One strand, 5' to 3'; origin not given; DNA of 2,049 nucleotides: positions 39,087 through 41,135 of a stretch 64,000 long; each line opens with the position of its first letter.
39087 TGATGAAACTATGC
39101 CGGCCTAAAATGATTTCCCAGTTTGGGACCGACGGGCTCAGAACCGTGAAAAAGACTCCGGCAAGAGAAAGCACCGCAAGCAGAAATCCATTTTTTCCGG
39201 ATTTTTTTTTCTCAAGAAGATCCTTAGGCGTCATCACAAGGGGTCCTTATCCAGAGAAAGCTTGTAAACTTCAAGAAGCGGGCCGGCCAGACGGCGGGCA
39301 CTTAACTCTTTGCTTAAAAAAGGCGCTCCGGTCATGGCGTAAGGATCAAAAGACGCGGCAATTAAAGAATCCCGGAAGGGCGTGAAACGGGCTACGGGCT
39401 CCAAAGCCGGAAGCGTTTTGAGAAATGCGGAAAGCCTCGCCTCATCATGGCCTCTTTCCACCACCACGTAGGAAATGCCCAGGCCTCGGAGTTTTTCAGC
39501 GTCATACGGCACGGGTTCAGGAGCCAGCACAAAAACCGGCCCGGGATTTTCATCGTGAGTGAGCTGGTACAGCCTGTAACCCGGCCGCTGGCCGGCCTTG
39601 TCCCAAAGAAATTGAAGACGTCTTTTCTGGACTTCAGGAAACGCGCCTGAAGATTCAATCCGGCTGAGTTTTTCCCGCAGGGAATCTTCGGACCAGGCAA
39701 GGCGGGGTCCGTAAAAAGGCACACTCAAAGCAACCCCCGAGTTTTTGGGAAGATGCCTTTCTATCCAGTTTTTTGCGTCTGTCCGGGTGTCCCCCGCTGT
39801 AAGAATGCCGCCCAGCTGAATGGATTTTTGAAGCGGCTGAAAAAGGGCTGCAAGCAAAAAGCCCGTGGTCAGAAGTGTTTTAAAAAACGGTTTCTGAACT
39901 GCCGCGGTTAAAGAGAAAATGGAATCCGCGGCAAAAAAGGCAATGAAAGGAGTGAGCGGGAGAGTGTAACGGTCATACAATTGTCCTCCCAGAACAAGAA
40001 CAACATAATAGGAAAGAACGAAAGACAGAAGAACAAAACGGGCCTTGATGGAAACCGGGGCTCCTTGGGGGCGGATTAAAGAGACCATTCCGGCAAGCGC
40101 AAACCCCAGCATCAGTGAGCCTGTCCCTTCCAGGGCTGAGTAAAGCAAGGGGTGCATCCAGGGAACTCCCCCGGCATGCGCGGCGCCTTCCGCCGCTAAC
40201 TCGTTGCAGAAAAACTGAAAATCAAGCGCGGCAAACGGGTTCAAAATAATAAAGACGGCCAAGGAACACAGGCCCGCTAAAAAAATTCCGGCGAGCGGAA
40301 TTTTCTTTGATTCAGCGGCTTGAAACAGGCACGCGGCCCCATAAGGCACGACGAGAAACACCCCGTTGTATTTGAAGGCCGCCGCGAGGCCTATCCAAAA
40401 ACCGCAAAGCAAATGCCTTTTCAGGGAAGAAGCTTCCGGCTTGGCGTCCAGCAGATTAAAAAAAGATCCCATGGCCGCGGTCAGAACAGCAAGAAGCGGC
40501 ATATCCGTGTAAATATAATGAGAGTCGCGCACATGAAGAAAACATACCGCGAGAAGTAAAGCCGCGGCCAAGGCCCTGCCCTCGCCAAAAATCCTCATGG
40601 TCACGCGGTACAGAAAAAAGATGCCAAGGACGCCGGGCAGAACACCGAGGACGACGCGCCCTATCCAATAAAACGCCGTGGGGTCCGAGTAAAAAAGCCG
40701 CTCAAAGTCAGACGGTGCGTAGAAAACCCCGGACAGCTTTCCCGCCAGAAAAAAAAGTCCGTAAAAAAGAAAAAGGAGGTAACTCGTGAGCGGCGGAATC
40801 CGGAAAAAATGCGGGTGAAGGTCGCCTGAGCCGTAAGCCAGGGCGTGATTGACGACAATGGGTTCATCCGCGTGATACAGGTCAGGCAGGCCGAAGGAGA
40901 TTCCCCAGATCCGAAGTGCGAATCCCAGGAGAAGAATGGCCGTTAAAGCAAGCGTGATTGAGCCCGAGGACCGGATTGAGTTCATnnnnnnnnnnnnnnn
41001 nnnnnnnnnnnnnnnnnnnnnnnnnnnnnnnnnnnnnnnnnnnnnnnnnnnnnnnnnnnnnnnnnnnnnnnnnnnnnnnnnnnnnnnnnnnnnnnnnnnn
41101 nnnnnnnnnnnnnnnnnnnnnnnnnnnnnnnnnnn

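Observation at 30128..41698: Translationally coupled operon of two polyprenol-phosphate-sugar synthases and five GT-C-fold membrane glycosyltransferases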

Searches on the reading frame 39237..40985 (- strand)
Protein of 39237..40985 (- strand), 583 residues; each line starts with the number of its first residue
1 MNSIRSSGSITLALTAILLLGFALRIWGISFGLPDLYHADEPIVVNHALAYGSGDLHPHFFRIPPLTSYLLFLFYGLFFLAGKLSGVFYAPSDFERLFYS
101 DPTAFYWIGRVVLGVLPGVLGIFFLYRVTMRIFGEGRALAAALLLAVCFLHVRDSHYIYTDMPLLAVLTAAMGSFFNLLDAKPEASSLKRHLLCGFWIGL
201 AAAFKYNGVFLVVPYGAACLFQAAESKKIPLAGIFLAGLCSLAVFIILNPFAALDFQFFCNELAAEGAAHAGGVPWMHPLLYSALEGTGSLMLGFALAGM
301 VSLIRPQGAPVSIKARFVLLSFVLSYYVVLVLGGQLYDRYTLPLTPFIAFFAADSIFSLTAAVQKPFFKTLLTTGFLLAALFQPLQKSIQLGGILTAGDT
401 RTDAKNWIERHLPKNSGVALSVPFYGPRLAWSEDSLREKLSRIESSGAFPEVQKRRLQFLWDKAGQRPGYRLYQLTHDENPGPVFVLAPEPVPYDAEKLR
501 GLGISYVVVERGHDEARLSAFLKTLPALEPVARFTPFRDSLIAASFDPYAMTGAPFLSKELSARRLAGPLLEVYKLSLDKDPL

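Call 4: search_protein_families(library=pfam, proteins=[window:39237-40985:-], max_evalue=0.01)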
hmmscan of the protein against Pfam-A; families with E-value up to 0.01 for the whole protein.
window:39237-40985:- (583 aa): 3 families
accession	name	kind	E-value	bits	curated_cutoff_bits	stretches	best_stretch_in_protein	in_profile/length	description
PF13231.12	PMT_2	-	8.7e-13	49.2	26.1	1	114-246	28-155/160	Dolichyl-phosphate-mannose-protein mannosyltransferase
PF02366.24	PMT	-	4.4e-08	33.4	22.7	1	81-232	59-212/245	Dolichyl-phosphate-mannose-protein mannosyltransferase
PF09997.14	DUF2238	-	0.0086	16.4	26.4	0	137-178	17-58/140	Predicted membrane protein (DUF2238)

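Call 5: search_protein_families(library=ncbifam, proteins=[window:39237-40985:-], max_evalue=0.01)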
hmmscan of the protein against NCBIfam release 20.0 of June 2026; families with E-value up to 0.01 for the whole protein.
window:39237-40985:- (583 aa): 0 families

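Call 12: find_encoding_contigs(protein=window:39237-40985:-, flank=10000, max_places=6)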
Protein window:39237-40985:- (583 aa): no gene with exactly this product is on record in the collection.

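Call 14: find_homologous_proteins(query=window:39237-40985:-, max_evalue=1e-10)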
Query window:39237-40985:- (583 aa): 298 proteins with E <= 1e-10 among 8000 candidates; the best 120 are listed.
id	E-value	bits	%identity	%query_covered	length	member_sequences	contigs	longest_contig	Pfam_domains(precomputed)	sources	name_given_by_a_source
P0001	0.0e+0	1301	100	100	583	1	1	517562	PF02366.25,PF13231.13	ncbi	-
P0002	5.1e-258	875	68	100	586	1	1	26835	PF02366.25,PF13231.13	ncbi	-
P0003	9.7e-158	544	49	98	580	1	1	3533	PF02366.25,PF13231.13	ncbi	-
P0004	6.6e-151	522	47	99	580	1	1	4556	PF02366.25,PF13231.13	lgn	-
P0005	1.5e-140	488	43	98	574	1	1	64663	PF02366.25,PF13231.13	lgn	-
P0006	3.1e-139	483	46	95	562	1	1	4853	PF02366.25,PF13231.13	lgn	-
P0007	2.5e-136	474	43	97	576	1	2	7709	PF02366.25,PF13231.13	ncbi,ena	-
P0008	6.2e-134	466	45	95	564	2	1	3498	PF13231.13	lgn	-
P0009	1.4e-133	464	43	97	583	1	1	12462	PF02366.25,PF13231.13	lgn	-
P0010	2.3e-133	464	46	95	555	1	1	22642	PF13231.13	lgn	-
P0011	3.4e-133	463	46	98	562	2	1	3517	PF02366.25,PF13231.13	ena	-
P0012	4.3e-133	463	44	99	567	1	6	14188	PF02366.25,PF13231.13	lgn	-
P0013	1.9e-131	457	44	97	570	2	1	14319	PF02366.25,PF13231.13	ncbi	-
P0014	3.0e-131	457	44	97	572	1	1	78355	PF02366.25,PF13231.13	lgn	-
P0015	3.6e-131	457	45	97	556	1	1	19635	PF02366.25,PF13231.13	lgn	-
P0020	7.0e-130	452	43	99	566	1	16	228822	PF02366.25,PF13231.13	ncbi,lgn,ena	-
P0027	2.8e-128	447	43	98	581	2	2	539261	PF13231.13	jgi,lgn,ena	-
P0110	7.4e-115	403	41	95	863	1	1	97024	PF13641.13,PF02366.25,PF00535.33,PF13231.13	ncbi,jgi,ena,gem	-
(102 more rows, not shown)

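Call 15: find_encoding_contigs(protein=P0002, flank=10000, max_places=2)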
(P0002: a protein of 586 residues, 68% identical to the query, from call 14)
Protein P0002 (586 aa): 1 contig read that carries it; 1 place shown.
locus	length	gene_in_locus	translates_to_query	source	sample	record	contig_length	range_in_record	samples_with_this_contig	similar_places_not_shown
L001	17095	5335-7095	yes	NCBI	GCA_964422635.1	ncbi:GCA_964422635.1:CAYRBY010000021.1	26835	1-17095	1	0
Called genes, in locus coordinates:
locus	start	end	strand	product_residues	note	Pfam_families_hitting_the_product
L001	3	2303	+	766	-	?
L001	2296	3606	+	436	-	PF00070:Pyr_redox (faint), PF02558:ApbA (faint), PF03446:NAD_binding_2 (weak), PF03721:UDPG_MGDP_dh_N, PF03807:F420_oxidored (faint), PF00984:UDPG_MGDP_dh, PF03720:UDPG_MGDP_dh_C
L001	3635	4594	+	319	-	PF01073:3Beta_HSD, PF01370:Epimerase, PF04321:RmlD_sub_bind (weak), PF07993:NAD_binding_4 (faint), PF16363:GDP_Man_Dehyd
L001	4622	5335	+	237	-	PF00535:Glycos_transf_2, PF10111:Glyco_tranf_2_2, PF13641:Glyco_tranf_2_3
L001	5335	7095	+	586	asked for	PF02366:PMT (weak), PF13231:PMT_2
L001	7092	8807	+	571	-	PF13231:PMT_2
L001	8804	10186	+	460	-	-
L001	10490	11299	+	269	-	-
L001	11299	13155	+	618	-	-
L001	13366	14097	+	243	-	PF13489:Methyltransf_23, PF08241:Methyltransf_11, PF08242:Methyltransf_12, PF13649:Methyltransf_25, PF13847:Methyltransf_31 (weak)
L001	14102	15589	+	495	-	-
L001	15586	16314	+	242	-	PF00535:Glycos_transf_2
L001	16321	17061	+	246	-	PF02348:CTP_transf_3, PF12804:NTP_transf_3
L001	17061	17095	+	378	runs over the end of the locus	-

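Call 16: find_encoding_contigs(protein=P0110, flank=10000, max_places=2)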
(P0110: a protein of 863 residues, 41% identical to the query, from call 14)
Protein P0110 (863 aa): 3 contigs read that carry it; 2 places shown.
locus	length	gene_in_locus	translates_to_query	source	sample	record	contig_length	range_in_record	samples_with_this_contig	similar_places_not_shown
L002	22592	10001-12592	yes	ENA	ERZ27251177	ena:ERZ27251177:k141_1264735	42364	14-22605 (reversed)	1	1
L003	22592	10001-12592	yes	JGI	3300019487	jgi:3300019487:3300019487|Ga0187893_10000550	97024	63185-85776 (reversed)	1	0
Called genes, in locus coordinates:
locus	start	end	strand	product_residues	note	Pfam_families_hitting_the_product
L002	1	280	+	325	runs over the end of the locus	PF01073:3Beta_HSD, PF01370:Epimerase, PF02719:Polysacc_synt_2, PF04321:RmlD_sub_bind, PF07993:NAD_binding_4, PF13460:NAD_binding_10, PF16363:GDP_Man_Dehyd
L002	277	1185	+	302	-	PF01370:Epimerase, PF04321:RmlD_sub_bind, PF16363:GDP_Man_Dehyd, PF01073:3Beta_HSD (weak), PF02719:Polysacc_synt_2, PF07993:NAD_binding_4 (weak)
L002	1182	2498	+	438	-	PF01210:NAD_Gly3P_dh_N (faint), PF03446:NAD_binding_2, PF03721:UDPG_MGDP_dh_N, PF00984:UDPG_MGDP_dh, PF03720:UDPG_MGDP_dh_C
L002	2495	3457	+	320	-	PF01073:3Beta_HSD, PF01370:Epimerase, PF02719:Polysacc_synt_2, PF04321:RmlD_sub_bind, PF05368:NmrA, PF07993:NAD_binding_4, PF13460:NAD_binding_10, PF16363:GDP_Man_Dehyd, +1 more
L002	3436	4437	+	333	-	PF01370:Epimerase, PF02719:Polysacc_synt_2 (faint), PF16363:GDP_Man_Dehyd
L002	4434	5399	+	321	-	PF01370:Epimerase, PF04321:RmlD_sub_bind, PF05368:NmrA (weak), PF16363:GDP_Man_Dehyd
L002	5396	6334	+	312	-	PF01370:Epimerase, PF04321:RmlD_sub_bind, PF16363:GDP_Man_Dehyd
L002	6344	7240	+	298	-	PF00535:Glycos_transf_2, PF13641:Glyco_tranf_2_3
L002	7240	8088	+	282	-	PF01073:3Beta_HSD (faint), PF01370:Epimerase, PF07993:NAD_binding_4 (faint), PF13460:NAD_binding_10, PF04321:RmlD_sub_bind (weak)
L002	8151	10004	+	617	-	PF13522:GATase_6, PF13537:GATase_7, PF12481:DUF3700 (weak), PF00733:Asn_synthase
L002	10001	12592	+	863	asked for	PF00535:Glycos_transf_2, PF13641:Glyco_tranf_2_3, PF02366:PMT, PF13231:PMT_2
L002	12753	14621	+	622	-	PF02366:PMT (weak)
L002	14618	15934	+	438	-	PF04055:Radical_SAM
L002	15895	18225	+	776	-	-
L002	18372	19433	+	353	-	PF02661:Fic, PF08220:HTH_DeoR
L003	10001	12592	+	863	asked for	PF00535:Glycos_transf_2, PF13641:Glyco_tranf_2_3, PF02366:PMT, PF13231:PMT_2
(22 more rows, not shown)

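Call 17: find_encoding_contigs(protein=P0020, flank=10000, max_places=1)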
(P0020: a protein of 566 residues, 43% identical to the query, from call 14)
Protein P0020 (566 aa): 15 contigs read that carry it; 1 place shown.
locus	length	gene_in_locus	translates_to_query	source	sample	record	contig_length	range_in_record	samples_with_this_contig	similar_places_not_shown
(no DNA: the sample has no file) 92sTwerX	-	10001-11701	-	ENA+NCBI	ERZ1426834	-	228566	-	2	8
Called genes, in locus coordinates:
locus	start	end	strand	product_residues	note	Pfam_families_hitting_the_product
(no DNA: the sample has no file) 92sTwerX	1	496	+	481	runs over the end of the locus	PF01590:GAF, PF13185:GAF_2, PF13492:GAF_3, PF00990:GGDEF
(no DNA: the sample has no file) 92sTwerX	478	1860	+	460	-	PF00990:GGDEF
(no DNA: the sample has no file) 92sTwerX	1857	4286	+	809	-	PF04453:LptD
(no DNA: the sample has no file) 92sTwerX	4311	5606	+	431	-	PF03721:UDPG_MGDP_dh_N, PF00984:UDPG_MGDP_dh, PF03720:UDPG_MGDP_dh_C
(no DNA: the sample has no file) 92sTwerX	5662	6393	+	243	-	PF00483:NTP_transferase, PF12804:NTP_transf_3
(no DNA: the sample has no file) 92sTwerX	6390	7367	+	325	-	PF01073:3Beta_HSD, PF01370:Epimerase, PF02719:Polysacc_synt_2, PF04321:RmlD_sub_bind, PF07993:NAD_binding_4, PF13460:NAD_binding_10 (weak), PF16363:GDP_Man_Dehyd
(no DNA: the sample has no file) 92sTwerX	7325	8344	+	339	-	PF04321:RmlD_sub_bind, PF01073:3Beta_HSD, PF01370:Epimerase, PF16363:GDP_Man_Dehyd, PF02719:Polysacc_synt_2, PF07993:NAD_binding_4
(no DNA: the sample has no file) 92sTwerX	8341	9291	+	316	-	PF01073:3Beta_HSD, PF01370:Epimerase, PF02719:Polysacc_synt_2 (faint), PF04321:RmlD_sub_bind (weak), PF07993:NAD_binding_4 (faint), PF16363:GDP_Man_Dehyd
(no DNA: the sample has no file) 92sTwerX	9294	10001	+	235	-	PF00535:Glycos_transf_2, PF13641:Glyco_tranf_2_3 (weak)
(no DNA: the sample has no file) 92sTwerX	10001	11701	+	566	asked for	PF02366:PMT, PF13231:PMT_2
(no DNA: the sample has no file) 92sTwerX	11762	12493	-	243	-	PF00535:Glycos_transf_2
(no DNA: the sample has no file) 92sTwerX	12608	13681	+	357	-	PF13472:Lipase_GDSL_2 (weak)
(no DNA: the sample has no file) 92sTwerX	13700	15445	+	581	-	PF13231:PMT_2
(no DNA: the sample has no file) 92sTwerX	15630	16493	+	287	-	PF00535:Glycos_transf_2, PF13641:Glyco_tranf_2_3 (weak)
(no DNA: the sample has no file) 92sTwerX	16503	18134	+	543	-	-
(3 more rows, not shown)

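Call 18: find_encoding_contigs(protein=P0027, flank=10000, max_places=1)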
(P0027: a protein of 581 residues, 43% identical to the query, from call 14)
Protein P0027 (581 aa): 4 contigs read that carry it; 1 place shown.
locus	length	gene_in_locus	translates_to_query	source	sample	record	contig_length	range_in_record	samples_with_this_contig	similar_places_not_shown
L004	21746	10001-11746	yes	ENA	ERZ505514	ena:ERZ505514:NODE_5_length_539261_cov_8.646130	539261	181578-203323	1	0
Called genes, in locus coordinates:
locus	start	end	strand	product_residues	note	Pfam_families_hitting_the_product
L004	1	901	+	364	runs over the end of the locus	PF02463:SMC_N (weak), PF03215:Rad17 (faint), PF00005:ABC_tran, PF13304:AAA_21 (faint), PF17912:OB_MalK, PF08402:TOBE_2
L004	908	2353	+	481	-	PF01590:GAF, PF13185:GAF_2, PF00990:GGDEF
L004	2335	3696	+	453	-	PF00990:GGDEF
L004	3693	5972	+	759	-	PF03968:LptD_N (weak), PF04453:LptD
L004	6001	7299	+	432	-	PF02558:ApbA (weak), PF03446:NAD_binding_2 (faint), PF03721:UDPG_MGDP_dh_N, PF03807:F420_oxidored (faint), PF00984:UDPG_MGDP_dh, PF03720:UDPG_MGDP_dh_C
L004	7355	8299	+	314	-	PF01073:3Beta_HSD, PF01370:Epimerase, PF02719:Polysacc_synt_2 (faint), PF16363:GDP_Man_Dehyd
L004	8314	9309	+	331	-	PF01073:3Beta_HSD, PF01370:Epimerase, PF04321:RmlD_sub_bind, PF16363:GDP_Man_Dehyd, PF07993:NAD_binding_4 (weak)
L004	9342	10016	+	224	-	PF00535:Glycos_transf_2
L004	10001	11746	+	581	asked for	PF13231:PMT_2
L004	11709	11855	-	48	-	-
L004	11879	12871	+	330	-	PF01370:Epimerase, PF04321:RmlD_sub_bind, PF05368:NmrA, PF16363:GDP_Man_Dehyd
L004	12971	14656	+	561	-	-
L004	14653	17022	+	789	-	-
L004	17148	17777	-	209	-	PF00665:rve, PF13683:rve_3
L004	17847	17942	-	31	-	-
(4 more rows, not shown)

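Call 19: find_encoding_contigs(protein=P0005, flank=10000, max_places=1)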
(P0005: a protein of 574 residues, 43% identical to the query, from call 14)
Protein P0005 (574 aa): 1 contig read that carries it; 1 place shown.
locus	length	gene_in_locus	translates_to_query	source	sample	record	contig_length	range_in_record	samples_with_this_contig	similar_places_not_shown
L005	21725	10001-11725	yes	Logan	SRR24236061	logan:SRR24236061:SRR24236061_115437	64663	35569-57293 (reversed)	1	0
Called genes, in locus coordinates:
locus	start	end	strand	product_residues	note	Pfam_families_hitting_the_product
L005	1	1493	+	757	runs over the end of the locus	PF04453:LptD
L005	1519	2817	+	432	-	PF02558:ApbA (weak), PF03446:NAD_binding_2 (faint), PF03721:UDPG_MGDP_dh_N, PF03807:F420_oxidored (faint), PF00984:UDPG_MGDP_dh, PF03720:UDPG_MGDP_dh_C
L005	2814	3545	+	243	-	PF00483:NTP_transferase, PF12804:NTP_transf_3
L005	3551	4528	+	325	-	PF01073:3Beta_HSD, PF01370:Epimerase, PF02719:Polysacc_synt_2, PF04321:RmlD_sub_bind, PF05368:NmrA (weak), PF07993:NAD_binding_4, PF13460:NAD_binding_10, PF16363:GDP_Man_Dehyd, +1 more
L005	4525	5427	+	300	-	PF01370:Epimerase, PF04321:RmlD_sub_bind, PF16363:GDP_Man_Dehyd, PF01073:3Beta_HSD, PF02719:Polysacc_synt_2, PF07993:NAD_binding_4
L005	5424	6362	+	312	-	PF01073:3Beta_HSD, PF01370:Epimerase, PF02719:Polysacc_synt_2 (faint), PF04321:RmlD_sub_bind (weak), PF07993:NAD_binding_4 (faint), PF16363:GDP_Man_Dehyd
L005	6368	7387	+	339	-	PF01370:Epimerase, PF04321:RmlD_sub_bind (weak), PF16363:GDP_Man_Dehyd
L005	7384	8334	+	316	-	PF01073:3Beta_HSD, PF01370:Epimerase, PF04321:RmlD_sub_bind, PF16363:GDP_Man_Dehyd, PF07993:NAD_binding_4 (weak)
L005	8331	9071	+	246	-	PF13641:Glyco_tranf_2_3 (weak), PF00535:Glycos_transf_2, PF10111:Glyco_tranf_2_2 (weak)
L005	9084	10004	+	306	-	PF13489:Methyltransf_23, PF13847:Methyltransf_31, PF08241:Methyltransf_11, PF08242:Methyltransf_12, PF13649:Methyltransf_25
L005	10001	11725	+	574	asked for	PF02366:PMT, PF13231:PMT_2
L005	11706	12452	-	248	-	PF13641:Glyco_tranf_2_3 (weak), PF00535:Glycos_transf_2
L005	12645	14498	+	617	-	PF02366:PMT, PF13231:PMT_2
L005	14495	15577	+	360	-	PF13472:Lipase_GDSL_2, PF16822:ALGX (weak)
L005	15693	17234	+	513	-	-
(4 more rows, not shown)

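Call 34: search_solved_structures(query=window:39237-40985:-, max_evalue=1)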
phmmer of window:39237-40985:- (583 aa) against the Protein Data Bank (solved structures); distinct sequences matched with E-value up to 1: 0.

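Call 39: search_solved_structures(query=A3, max_evalue=1, show_alignments=2)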
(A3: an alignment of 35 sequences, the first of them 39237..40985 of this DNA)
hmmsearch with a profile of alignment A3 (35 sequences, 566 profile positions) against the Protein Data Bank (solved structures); distinct sequences matched with E-value up to 1: 1.
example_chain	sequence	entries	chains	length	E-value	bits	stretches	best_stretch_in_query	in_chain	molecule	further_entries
6p25_A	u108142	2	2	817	1.2e-07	34.2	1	77-254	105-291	Dolichyl-phosphate-mannose--protein mannosyltransferase 1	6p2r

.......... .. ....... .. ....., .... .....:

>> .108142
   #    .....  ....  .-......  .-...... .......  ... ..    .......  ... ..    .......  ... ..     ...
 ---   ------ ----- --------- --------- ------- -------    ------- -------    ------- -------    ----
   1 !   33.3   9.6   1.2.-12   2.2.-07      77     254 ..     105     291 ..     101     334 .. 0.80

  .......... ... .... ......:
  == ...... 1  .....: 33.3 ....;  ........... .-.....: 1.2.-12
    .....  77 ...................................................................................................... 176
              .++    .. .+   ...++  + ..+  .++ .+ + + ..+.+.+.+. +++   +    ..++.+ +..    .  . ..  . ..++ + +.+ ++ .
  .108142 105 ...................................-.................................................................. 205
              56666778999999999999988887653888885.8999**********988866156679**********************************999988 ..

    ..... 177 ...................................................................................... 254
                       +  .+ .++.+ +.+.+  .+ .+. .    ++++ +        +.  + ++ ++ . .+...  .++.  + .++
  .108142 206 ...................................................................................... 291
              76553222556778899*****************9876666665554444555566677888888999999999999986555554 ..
